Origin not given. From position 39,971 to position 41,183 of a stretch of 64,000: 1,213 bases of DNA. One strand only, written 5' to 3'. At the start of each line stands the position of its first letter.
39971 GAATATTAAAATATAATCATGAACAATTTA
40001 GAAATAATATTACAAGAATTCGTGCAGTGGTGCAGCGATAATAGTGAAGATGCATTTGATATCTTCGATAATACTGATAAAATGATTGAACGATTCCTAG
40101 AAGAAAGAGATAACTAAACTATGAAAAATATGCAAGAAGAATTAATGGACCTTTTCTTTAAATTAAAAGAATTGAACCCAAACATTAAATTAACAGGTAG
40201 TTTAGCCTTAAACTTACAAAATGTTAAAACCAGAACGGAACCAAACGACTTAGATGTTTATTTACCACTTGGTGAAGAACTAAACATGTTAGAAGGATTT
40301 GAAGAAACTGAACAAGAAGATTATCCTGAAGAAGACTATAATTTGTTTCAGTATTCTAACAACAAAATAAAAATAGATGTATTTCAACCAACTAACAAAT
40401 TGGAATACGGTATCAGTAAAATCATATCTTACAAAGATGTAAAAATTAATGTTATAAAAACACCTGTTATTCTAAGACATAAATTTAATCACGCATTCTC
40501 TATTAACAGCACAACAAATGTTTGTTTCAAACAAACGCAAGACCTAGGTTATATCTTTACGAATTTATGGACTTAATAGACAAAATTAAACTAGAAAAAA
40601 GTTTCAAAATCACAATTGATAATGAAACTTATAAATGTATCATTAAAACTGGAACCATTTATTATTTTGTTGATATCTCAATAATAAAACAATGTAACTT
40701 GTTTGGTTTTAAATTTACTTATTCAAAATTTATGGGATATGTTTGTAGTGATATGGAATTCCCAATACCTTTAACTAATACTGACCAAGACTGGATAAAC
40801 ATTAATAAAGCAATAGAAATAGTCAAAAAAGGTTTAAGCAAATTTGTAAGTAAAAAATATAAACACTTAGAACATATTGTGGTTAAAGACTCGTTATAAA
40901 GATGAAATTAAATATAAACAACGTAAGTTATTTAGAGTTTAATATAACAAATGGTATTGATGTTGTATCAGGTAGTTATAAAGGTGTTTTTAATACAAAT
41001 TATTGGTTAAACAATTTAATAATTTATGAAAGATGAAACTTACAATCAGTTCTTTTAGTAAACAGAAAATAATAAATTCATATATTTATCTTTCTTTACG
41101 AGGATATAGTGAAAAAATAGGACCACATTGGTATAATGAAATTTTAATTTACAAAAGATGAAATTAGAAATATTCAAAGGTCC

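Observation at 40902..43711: Expanded family of about 26 overlapping mini-genes (40-54 codons) in tandem arrays at five loci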

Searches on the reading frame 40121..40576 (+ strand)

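Call 9: search_protein_families(library=phrogs, proteins=[window:40121-40576:+], max_evalue=0.001)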
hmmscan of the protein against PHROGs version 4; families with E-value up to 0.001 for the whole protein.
window:40121-40576:+ (151 aa): 0 families

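Call 10: search_protein_families(library=pfam, proteins=[window:40121-40576:+], max_evalue=0.001)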
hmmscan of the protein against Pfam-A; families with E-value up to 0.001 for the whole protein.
window:40121-40576:+ (151 aa): 0 families

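Call 80: search_protein_families(library=pfam, proteins=[window:40121-40573:+], max_evalue=10)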
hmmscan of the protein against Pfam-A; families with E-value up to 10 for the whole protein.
window:40121-40573:+ (151 aa): 1 family
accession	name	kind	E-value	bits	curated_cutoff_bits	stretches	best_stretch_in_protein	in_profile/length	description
PF12214.13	TPX2_importin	-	0.12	13.2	29.5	1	4-44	32-72/135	Cell cycle regulated microtubule associated protein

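Call 104: search_protein_families(library=ncbifam, proteins=[window:40121-40573:+], max_evalue=1)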
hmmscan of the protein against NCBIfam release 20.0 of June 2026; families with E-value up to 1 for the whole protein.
window:40121-40573:+ (151 aa): 0 families

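Call 105: search_protein_families(library=phrogs, proteins=[window:40121-40573:+], max_evalue=0.01)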
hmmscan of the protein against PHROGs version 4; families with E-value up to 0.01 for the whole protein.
window:40121-40573:+ (151 aa): 0 families

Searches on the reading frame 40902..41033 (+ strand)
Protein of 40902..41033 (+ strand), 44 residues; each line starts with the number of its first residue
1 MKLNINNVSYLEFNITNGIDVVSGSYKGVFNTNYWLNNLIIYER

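Call 13: find_homologous_proteins(query=A1, max_evalue=0.01)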
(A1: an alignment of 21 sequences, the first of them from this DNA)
Query A1 (21 sequences) (44 aa, profile of the alignment): 14 proteins with E <= 0.01 among 39 candidates.
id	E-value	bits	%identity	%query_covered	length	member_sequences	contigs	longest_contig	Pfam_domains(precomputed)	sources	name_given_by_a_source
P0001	2.4e-10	58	100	100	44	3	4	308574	-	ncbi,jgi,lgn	jgi:hypothetical protein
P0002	3.1e-10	58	-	-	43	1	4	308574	-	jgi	jgi:hypothetical protein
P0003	1.6e-9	56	38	57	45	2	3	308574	-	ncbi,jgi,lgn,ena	jgi:hypothetical protein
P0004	2.5e-9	55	33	100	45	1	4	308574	-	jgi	jgi:hypothetical protein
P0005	3.8e-9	55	40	23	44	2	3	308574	-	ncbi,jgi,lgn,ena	jgi:hypothetical protein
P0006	8.8e-9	53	32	100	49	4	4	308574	-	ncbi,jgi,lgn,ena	jgi:hypothetical protein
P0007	1.5e-7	49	-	-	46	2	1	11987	-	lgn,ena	-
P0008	2.0e-7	49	70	100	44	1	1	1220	-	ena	-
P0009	4.0e-7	48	45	25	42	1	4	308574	-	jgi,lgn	jgi:hypothetical protein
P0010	1.4e-6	46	-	-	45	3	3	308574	-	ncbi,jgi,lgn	jgi:hypothetical protein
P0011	4.8e-6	45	35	100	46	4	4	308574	-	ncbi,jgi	jgi:hypothetical protein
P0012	3.2e-5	42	-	-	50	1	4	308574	-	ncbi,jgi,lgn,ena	jgi:hypothetical protein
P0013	1.2e-4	40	86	16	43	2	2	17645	-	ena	-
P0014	7.7e-3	34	-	-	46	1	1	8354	-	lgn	-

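Call 15: find_encoding_contigs(protein=P0007, flank=10000)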
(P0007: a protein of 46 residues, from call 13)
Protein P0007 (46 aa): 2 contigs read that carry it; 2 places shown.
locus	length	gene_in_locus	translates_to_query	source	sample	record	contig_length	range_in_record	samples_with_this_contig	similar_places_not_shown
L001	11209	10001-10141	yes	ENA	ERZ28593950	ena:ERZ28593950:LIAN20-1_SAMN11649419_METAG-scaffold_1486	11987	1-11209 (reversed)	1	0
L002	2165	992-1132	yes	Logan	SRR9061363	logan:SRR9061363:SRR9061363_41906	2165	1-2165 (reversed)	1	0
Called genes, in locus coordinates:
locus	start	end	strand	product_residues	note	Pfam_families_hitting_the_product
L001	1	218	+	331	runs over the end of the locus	?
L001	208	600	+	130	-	-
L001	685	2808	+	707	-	PF26675:DUF8224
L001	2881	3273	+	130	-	-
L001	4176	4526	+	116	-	-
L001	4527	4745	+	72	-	-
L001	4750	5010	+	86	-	-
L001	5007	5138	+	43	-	-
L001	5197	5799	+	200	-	-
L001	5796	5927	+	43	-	-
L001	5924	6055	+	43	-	-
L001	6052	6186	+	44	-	-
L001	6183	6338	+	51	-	-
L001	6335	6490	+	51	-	-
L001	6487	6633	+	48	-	-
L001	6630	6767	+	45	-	-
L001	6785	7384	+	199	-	-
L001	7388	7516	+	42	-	-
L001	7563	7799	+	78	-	-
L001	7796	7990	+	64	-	-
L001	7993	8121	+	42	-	-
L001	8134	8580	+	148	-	-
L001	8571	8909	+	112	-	-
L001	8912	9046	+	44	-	-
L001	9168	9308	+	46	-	-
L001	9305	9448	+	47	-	-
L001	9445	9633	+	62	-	-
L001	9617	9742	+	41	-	-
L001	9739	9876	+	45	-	-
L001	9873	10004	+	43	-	-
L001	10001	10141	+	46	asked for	-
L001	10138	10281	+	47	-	-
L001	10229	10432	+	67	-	-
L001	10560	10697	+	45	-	-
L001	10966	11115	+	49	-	-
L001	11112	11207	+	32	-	?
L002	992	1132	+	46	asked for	-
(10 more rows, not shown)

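Call 16: find_encoding_contigs(protein=P0013, flank=10000)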
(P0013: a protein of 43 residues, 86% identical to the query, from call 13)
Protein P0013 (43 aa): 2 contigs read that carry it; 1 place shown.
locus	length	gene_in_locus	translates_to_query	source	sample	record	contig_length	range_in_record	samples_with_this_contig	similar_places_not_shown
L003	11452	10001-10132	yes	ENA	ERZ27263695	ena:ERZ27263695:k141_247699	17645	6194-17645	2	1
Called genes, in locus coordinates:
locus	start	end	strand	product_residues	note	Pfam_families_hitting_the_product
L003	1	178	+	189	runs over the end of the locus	-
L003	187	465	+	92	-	-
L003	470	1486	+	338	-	PF07463:NUMOD4 (weak)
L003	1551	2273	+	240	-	PF03741:TerC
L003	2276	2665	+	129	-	-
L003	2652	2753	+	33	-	-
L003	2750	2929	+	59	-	-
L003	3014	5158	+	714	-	PF26675:DUF8224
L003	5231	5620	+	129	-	-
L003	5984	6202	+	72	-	-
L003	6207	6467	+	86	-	-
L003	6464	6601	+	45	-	-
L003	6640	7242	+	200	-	-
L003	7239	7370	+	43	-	-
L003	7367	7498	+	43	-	-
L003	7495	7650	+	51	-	-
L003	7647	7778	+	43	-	-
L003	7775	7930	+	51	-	-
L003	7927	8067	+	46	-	-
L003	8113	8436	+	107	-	-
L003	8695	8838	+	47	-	-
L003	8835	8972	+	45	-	-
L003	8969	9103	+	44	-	-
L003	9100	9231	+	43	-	-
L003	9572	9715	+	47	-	-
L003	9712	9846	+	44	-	-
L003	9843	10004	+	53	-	-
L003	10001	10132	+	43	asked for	-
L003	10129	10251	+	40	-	-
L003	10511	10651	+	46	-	-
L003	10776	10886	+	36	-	-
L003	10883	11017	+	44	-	-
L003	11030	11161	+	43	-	-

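Call 17: find_encoding_contigs(protein=P0001, flank=10000, max_places=10)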
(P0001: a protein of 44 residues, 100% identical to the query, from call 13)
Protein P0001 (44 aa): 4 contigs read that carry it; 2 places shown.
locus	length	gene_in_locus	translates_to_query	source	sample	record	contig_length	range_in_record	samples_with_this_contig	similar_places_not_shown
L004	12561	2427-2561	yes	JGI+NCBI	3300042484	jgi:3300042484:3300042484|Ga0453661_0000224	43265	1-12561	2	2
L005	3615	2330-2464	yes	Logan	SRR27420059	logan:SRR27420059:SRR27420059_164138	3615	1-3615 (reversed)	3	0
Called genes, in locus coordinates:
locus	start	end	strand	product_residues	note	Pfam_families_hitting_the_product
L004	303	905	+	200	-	-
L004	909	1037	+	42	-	-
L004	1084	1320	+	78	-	-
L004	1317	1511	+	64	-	-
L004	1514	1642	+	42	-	-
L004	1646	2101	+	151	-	-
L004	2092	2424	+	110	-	-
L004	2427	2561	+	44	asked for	-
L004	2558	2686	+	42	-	-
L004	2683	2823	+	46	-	-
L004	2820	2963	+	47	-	-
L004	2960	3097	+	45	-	-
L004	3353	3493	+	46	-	-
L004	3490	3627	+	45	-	-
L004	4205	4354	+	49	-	-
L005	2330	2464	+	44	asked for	-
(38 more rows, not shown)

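Call 18: find_encoding_contigs(protein=P0014, flank=10000)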
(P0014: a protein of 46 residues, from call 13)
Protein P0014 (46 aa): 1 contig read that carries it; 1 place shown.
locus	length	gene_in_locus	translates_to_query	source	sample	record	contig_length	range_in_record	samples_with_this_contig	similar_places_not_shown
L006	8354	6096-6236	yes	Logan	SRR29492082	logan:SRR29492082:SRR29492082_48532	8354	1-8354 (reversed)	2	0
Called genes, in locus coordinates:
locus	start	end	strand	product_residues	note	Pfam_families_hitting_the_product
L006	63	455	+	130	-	-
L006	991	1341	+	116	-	-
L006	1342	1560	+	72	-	-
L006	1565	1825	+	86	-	-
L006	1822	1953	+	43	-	-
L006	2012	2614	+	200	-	-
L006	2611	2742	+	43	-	-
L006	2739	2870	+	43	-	-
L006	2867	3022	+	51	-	-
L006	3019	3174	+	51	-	-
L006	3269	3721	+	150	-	-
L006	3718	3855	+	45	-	-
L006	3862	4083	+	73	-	-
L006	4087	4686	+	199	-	-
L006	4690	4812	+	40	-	-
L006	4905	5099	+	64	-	-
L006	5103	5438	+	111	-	-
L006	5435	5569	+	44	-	-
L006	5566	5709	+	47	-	-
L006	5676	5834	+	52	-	-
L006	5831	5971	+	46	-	-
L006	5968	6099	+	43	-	-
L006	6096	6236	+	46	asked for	-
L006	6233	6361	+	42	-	-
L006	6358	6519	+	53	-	-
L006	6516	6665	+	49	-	-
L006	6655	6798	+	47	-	-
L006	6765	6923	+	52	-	-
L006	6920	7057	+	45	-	-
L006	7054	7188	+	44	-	-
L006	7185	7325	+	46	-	-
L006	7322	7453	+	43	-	-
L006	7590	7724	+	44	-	-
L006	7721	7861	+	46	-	-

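Call 19: find_encoding_contigs(protein=P0008, flank=10000)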
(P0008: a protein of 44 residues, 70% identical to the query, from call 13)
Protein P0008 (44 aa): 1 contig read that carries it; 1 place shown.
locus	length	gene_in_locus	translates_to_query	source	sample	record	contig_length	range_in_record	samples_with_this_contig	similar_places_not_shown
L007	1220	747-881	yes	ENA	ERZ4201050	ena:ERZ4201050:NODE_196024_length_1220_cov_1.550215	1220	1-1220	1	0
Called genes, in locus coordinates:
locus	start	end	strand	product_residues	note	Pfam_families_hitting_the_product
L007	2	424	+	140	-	?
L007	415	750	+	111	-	-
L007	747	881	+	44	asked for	-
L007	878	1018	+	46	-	-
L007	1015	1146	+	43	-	-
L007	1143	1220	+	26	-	?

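Call 26: find_homologous_proteins(query=A2, max_evalue=0.1)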
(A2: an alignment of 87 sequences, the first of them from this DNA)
Query A2 (87 sequences) (44 aa, profile of the alignment): 14 proteins with E <= 0.1 among 92 candidates.
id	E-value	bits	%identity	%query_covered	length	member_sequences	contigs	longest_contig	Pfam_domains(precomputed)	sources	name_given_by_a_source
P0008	1.9e-9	56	70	100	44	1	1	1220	-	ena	-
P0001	2.3e-9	55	100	100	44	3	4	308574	-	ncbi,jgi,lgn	jgi:hypothetical protein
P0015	9.6e-9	53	25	100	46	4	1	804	-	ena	-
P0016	1.4e-7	50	27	100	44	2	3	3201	-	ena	-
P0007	2.6e-7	49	-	-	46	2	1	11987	-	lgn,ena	-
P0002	2.6e-7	49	-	-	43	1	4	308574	-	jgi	jgi:hypothetical protein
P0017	3.0e-6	45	-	-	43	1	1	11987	-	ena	-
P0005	3.3e-6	45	40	23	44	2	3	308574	-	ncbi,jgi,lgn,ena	jgi:hypothetical protein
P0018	2.9e-4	39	-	-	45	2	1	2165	-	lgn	-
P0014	4.9e-4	38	-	-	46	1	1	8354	-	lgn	-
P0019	1.2e-3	37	-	-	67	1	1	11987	-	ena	-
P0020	1.4e-3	37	-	-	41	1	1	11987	-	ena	-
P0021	2.6e-3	36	-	-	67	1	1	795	-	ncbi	-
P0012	7.6e-2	31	-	-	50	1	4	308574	-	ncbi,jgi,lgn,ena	jgi:hypothetical protein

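Call 33: predict_structure(alignment_id=A3)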
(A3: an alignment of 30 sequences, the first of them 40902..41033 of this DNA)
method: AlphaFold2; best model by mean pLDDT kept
length: 44 residues; sequences in the alignment: 30
mean_pLDDT: 74.6   pTM: 0.36
mean pLDDT of the five models: 74.6, 71.0, 65.7, 64.9, 62.3
residues with pLDDT >= 90: 0; 70-90: 34; 50-70: 10; < 50: 0
segments of 3 or more residues with pLDDT < 50: none
pLDDT, mean of each block of 10 residues (from residue 1): 82 74 71 69 81
secondary structure, 60 per line:
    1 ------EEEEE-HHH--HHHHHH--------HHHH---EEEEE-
elements in order: E7-11 H18-23 H32-35 E39-43

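Call 35: search_protein_representatives(alignment_id=A3)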
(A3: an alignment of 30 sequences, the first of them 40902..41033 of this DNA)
Query: 30 sequences, 44 profile positions. Proteins with E-value up to 0.001 (for the whole library): 67; up to 1e-10: 1; up to 1e-30: 0. The best 67 are listed.
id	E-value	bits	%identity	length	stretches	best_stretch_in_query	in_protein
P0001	1.0e-10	57.9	-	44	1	1-44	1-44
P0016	1.2e-10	57.6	-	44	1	1-44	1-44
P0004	7.7e-10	55.1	-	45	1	1-44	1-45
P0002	1.1e-09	54.5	-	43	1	1-44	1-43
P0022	1.2e-09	54.5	-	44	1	1-44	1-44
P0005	4.6e-09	52.6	-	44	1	1-44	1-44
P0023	6.1e-09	52.2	-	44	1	1-44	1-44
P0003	7.5e-09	51.9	-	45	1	1-44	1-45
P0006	1.0e-08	51.5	-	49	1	1-44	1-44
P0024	5.7e-08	49.1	-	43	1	1-44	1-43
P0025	8.0e-08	48.6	-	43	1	1-44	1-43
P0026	8.7e-08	48.5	-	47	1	1-44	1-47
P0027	1.2e-07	48.1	-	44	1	1-44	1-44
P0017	1.5e-07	47.7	-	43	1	1-44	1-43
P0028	1.7e-07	47.5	-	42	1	1-44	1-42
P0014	2.4e-07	47.1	-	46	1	1-44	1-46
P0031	7.4e-07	45.5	-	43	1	1-44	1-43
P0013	1.3e-06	44.7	-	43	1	1-44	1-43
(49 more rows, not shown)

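Call 37: fold_search(model_id=the predicted structure, library=pdb)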
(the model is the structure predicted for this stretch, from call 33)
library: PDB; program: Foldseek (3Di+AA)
matches with E <= 10: 10; with E <= 0.001: 0
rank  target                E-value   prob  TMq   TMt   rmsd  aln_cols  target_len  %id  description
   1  7b1b_D                5.6e+00  0.03  0.26  0.16   7.5        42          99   12  Cryo-EM of Aedes Aegypti Toll5A dimer bound to Spz1C (released 2022-07-13)
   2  8t4s_a                5.6e+00  0.03  0.25  0.17   5.2        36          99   25  MERS-CoV Nsp1 protein bound to the Human 40S Ribosomal subunit (released 2023-10-04)
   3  7pzy_b                6.0e+00  0.06  0.31  0.19   4.7        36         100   19  Structure of the vacant Candida albicans 80S ribosome (released 2022-05-18)
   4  8i4m_S                6.4e+00  0.06  0.33  0.04   8.8        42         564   12  Portal-tail complex structure of the Cyanophage P-SCSP1u (released 2023-11-01)
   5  8rg0_Q                7.4e+00  0.02  0.25  0.17   5.4        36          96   25  Structure of human eIF3 core from closed 48S translation initiation complex (released 2024-08-14)
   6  6p1h_B                7.9e+00  0.04  0.31  0.06   6.3        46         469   13  Cryo-EM Structure of DNA Polymerase Delta Holoenzyme (released 2019-10-02)
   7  6tpi_C                8.4e+00  0.07  0.43  0.24   3.9        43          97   14  EnvC bound to the FtsX periplasmic domain (released 2020-11-04)
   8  8cqw_DN               8.4e+00  0.04  0.31  0.19   4.6        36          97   19  Crystal structure of the Candida albicans 80S ribosome in complex with Hygromycin B (released 2024-09-18)
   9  5a2q_a                8.4e+00  0.02  0.25  0.17   5.3        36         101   25  Structure of the HCV IRES bound to the human ribosome (released 2015-07-15)
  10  6w2s_b                8.4e+00  0.02  0.25  0.17   5.3        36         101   25  Structure of the Cricket Paralysis Virus 5-UTR IRES (CrPV 5-UTR-IRES) bound to the small ribosomal subunit in the open (released 2020-04-22)

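Call 39: find_encoding_contigs(protein=P0031, flank=10000)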
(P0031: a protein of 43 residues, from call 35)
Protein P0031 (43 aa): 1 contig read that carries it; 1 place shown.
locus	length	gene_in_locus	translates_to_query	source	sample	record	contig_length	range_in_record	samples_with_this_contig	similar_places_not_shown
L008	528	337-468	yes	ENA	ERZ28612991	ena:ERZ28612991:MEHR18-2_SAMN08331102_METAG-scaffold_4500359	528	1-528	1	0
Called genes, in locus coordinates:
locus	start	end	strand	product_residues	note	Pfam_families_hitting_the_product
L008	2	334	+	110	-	?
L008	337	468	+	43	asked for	-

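Call 80: search_protein_families(library=pfam, proteins=[L001:5197-5796:+, L003:6640-7239:+, L006:2012-2611:+, L006:4087-4683:+, L001:8571-8906:+, L006:5103-5435:+], max_evalue=10)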
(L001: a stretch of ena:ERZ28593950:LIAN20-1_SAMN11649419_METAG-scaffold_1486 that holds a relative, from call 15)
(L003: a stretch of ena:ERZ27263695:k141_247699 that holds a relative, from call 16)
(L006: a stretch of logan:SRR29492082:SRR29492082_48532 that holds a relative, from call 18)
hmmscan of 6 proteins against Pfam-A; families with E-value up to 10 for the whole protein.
L001:5197-5796:+ (200 aa): 2 families
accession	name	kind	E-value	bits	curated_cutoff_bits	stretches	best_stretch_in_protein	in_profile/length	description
PF13274.11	SocA_Panacea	-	0.00024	22.5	25.7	1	58-168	1-112/113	Antitoxin SocA-like, Panacea domain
PF25135.1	DUF7822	-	0.13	12.7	27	1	125-170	67-116/140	Domain of unknown function (DUF7822)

L003:6640-7239:+ (200 aa): 2 families
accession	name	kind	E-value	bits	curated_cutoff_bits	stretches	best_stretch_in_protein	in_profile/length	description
PF13274.11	SocA_Panacea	-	0.00015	23.1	25.7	1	58-168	1-112/113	Antitoxin SocA-like, Panacea domain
PF05763.18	DUF835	-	0.075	13.3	33.1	1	107-178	37-104/136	Protein of unknown function (DUF835)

L006:2012-2611:+ (200 aa): 1 family
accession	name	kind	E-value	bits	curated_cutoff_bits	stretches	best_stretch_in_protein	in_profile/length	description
PF13274.11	SocA_Panacea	-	0.0044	18.4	25.7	1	58-165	1-109/113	Antitoxin SocA-like, Panacea domain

L006:4087-4683:+ (199 aa): 1 family
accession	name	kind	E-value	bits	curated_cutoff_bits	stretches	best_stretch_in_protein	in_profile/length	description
PF25791.1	BREX_BrxC_wHTH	-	0.00035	20.9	27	1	47-100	28-81/126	BREX ATP-binding protein BrxC winged helix-turn-helix domain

L001:8571-8906:+ (112 aa): 0 families

L006:5103-5435:+ (111 aa): 1 family
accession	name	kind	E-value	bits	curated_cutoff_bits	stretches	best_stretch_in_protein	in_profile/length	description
PF09329.16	zf-primase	-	0.068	13.4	28.8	1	86-105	19-38/46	Primase zinc finger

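Call 104: search_protein_families(library=ncbifam, proteins=[L001:5197-5796:+, L003:6640-7239:+, L006:2012-2611:+, L006:4087-4683:+], max_evalue=1)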
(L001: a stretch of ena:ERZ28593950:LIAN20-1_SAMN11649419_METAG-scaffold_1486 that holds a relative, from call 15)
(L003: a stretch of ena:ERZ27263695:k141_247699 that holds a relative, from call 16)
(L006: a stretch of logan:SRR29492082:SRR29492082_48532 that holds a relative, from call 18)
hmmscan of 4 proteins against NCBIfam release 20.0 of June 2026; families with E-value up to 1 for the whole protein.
L001:5197-5796:+ (200 aa): 2 families
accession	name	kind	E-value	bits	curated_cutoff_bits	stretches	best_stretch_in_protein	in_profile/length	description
NF047745.1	SocA_antitoxin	equivalog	3.2e-05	23.7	190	1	47-196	15-157/176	type VI toxin-antitoxin system SocA family antitoxin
NF005688.0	PRK07488.1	equivalog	0.096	11.6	532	1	119-165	253-299/474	indoleacetamide hydrolase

L003:6640-7239:+ (200 aa): 1 family
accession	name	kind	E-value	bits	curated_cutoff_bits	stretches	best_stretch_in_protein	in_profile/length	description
NF047745.1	SocA_antitoxin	equivalog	0.00029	20.6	190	1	47-195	15-156/176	type VI toxin-antitoxin system SocA family antitoxin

L006:2012-2611:+ (200 aa): 1 family
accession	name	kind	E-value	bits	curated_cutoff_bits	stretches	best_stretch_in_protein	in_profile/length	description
NF047745.1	SocA_antitoxin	equivalog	0.00014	21.6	190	1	47-196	15-157/176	type VI toxin-antitoxin system SocA family antitoxin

L006:4087-4683:+ (199 aa): 0 families

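Call 105: search_protein_families(library=phrogs, proteins=[L001:5197-5796:+, L003:6640-7239:+, L006:2012-2611:+, L006:4087-4683:+], max_evalue=0.01)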
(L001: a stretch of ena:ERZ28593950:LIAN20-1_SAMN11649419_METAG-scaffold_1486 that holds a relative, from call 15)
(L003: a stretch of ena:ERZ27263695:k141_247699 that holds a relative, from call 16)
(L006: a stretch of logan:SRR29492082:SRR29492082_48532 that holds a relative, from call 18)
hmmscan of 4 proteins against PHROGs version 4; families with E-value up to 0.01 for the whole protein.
L001:5197-5796:+ (200 aa): 1 family
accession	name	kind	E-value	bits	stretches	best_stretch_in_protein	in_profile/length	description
phrog_1281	-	unknown function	8.1e-10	39.7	1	46-191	22-147/195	-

L003:6640-7239:+ (200 aa): 1 family
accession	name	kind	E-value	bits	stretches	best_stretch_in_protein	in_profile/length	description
phrog_1281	-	unknown function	1.8e-09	38.5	1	46-191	22-147/195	-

L006:2012-2611:+ (200 aa): 1 family
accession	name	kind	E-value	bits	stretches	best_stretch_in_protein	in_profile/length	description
phrog_1281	-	unknown function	3.2e-08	34.5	1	46-190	22-146/195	-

L006:4087-4683:+ (199 aa): 0 families
